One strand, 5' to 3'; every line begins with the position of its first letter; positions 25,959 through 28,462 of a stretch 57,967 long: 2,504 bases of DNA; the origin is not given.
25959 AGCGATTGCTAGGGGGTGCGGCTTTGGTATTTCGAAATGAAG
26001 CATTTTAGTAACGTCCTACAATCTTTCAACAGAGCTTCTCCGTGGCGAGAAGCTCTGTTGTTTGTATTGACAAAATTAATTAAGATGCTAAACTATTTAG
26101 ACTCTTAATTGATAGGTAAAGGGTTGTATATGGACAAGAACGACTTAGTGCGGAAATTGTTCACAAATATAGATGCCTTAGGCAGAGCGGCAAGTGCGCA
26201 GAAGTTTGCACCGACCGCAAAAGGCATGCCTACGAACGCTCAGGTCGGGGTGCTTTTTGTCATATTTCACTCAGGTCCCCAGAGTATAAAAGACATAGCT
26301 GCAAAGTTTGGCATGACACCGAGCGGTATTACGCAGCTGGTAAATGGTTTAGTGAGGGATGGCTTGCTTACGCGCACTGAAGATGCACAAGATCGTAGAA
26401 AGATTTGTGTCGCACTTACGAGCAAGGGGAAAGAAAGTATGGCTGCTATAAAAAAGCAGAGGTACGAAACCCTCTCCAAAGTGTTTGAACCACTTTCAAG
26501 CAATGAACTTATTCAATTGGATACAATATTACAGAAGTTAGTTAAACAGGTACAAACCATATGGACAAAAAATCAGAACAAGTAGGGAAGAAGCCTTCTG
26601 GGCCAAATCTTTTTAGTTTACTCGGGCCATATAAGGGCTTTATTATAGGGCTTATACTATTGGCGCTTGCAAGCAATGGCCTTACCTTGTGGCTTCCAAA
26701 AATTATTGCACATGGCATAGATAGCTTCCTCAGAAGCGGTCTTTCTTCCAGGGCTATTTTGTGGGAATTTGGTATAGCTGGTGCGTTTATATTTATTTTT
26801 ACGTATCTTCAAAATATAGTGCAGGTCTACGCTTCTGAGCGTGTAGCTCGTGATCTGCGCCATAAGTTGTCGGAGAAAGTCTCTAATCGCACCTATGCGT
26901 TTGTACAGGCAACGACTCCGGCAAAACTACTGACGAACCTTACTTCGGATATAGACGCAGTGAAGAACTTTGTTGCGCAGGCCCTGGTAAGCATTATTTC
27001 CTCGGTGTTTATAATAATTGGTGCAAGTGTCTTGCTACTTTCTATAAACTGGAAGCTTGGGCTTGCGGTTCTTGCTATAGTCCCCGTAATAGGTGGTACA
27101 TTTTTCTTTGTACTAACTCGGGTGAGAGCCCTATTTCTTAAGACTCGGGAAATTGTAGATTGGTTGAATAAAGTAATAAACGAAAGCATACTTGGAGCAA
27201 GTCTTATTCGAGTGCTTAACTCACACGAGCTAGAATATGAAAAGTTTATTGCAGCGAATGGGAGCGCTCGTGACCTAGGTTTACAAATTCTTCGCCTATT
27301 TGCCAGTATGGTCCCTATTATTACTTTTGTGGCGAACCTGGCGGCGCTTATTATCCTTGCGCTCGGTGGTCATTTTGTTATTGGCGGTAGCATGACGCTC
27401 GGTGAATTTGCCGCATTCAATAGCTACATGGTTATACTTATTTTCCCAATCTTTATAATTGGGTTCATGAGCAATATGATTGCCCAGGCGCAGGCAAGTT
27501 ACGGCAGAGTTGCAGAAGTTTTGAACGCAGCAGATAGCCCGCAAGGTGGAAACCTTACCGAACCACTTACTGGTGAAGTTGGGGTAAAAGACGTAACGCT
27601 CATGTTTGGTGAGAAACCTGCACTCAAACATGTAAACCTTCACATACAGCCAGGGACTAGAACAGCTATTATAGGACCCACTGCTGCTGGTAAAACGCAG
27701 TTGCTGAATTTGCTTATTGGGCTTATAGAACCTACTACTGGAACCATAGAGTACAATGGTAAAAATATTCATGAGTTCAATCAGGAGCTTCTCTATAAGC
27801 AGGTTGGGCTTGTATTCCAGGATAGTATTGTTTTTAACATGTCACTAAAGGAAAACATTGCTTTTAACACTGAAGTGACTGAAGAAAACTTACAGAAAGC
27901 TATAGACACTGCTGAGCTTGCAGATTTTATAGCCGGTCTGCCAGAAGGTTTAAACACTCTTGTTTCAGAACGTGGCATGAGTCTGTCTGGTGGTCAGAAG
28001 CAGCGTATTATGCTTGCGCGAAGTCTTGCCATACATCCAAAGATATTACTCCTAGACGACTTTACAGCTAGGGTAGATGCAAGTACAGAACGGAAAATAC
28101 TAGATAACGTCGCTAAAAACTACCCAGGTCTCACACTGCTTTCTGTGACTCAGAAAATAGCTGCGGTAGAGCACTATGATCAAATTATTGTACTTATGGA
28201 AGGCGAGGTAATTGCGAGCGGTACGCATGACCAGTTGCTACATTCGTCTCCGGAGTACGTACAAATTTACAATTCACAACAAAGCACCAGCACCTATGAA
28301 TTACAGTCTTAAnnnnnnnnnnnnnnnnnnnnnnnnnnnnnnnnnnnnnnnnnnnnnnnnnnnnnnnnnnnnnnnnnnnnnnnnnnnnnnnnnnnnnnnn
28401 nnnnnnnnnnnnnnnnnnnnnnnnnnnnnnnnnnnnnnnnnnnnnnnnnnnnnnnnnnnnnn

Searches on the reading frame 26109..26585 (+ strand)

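Call 6: search_protein_families(library=pfam, proteins=[window:26109-26585:+], max_evalue=0.001)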
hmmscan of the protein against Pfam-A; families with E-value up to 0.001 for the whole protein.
window:26109-26585:+ (158 aa): 5 families
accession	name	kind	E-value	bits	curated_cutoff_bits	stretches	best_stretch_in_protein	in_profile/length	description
PF12802.13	MarR_2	-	1e-12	48.5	27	1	42-97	5-60/61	MarR family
PF01047.28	MarR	-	2.3e-12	47.1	24.6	1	42-98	2-58/59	MarR family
PF13463.12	HTH_27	-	7.4e-09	36.2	22.2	1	42-107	2-68/68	Winged helix DNA-binding domain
PF22381.2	Staph_reg_Sar_Rot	-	8.9e-07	29.4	27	1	44-114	15-85/85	Transcriptional regulator SarA/Rot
PF09339.16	HTH_IclR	-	0.0004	20.5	22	1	56-89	17-50/52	IclR helix-turn-helix domain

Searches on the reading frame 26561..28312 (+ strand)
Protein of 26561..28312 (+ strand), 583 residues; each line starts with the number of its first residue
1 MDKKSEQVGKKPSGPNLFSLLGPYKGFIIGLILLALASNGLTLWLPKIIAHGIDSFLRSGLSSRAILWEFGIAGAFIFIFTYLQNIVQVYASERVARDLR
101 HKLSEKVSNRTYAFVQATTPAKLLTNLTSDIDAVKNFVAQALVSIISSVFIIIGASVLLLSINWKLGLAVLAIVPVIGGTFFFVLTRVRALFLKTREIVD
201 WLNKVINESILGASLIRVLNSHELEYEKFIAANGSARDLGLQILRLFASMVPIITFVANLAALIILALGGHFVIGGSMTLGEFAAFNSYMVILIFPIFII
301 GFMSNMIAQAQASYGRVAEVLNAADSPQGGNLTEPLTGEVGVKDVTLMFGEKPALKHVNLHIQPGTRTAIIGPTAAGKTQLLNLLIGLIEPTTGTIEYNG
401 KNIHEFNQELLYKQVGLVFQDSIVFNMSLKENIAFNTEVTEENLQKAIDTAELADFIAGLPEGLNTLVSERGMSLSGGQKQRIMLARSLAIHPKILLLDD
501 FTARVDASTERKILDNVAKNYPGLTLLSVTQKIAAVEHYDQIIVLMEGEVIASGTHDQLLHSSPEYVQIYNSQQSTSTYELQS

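Call 6: search_protein_families(library=pfam, proteins=[window:26561-28312:+], max_evalue=0.001)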
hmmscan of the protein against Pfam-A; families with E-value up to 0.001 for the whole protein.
window:26561-28312:+ (583 aa): 2 families
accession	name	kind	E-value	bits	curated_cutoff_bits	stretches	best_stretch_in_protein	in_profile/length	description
PF00664.28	ABC_membrane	-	5.6e-38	131.6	28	1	29-296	2-273/274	ABC transporter transmembrane region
PF00005.33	ABC_tran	-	1e-29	104.4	25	1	355-503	1-137/137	ABC transporter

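Call 88: search_protein_families(library=ncbifam, proteins=[window:26561-28312:+], max_evalue=0.00001)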
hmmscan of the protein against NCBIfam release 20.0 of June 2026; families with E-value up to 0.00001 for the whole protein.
window:26561-28312:+ (583 aa): 183 families (the best 25 are shown)
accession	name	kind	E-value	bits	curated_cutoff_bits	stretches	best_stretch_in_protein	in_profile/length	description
TIGR02203.1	MsbA_lipidA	equivalog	2.1e-89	300.5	602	1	17-574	5-570/572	lipid A export permease/ATP-binding protein MsbA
TIGR02204.1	MsbA_rel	hypoth_equivalog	2.8e-85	287.1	780.4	1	18-569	10-571/576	ABC transporter, permease/ATP-binding protein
NF052233.1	CphA_assoc_ABC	equivalog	1.3e-77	261.9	880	1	23-580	181-750/766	cyanophycin metabolism-associated ABC transporter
TIGR00958.1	3a01208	subfamily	1.3e-74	251.8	874.6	1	7-568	142-709/711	antigen peptide transporter 2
NF008055.0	PRK10789.1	equivalog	3.6e-74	250.2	845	1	29-576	19-574/590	SmdA family multidrug ABC transporter permease/ATP-binding protein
TIGR03375.1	type_I_sec_LssB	subfamily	2.8e-73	247.4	693.1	1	67-562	188-691/696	type I secretion system permease/ATPase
TIGR03796.1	NHLM_micro_ABC1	equivalog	4.3e-71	240.1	853.3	1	25-568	153-707/710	NHLP family bacteriocin export ABC transporter peptidase/permease/ATPase subunit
TIGR02857.1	CydD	equivalog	1.4e-70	238.8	435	1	26-545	3-529/529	thiol reductant ABC exporter subunit CydD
NF045513.1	HepA_fam_ABC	equivalog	1.3e-69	235.2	725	1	78-573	109-609/610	heterocyst formation ABC transporter subunit HepA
NF008381.0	PRK11176.1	equivalog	2.9e-68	230.7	867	1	79-573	80-579/582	lipid A ABC transporter ATP-binding protein/permease MsbA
TIGR03797.1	NHLM_micro_ABC2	equivalog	1.2e-65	222.3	709.4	1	34-570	144-682/686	NHLP bacteriocin export ABC transporter permease/ATPase subunit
NF008056.1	PRK10790.1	equivalog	2.9e-65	220.9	746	1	79-578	80-580/584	SmdB family multidrug efflux ABC transporter permease/ATP-binding protein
NF010178.0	PRK13657.1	equivalog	2e-64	218.1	733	1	75-573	63-570/588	glucan ABC transporter ATP-binding protein/ permease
TIGR01846.1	type_I_sec_HlyB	subfamily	4.2e-64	217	725.55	1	26-574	139-693/694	type I secretion system permease/ATPase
TIGR01193.1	bacteriocin_ABC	subfamily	3.1e-62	211.1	523.85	1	33-571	167-707/708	peptide cleavage/export ABC transporter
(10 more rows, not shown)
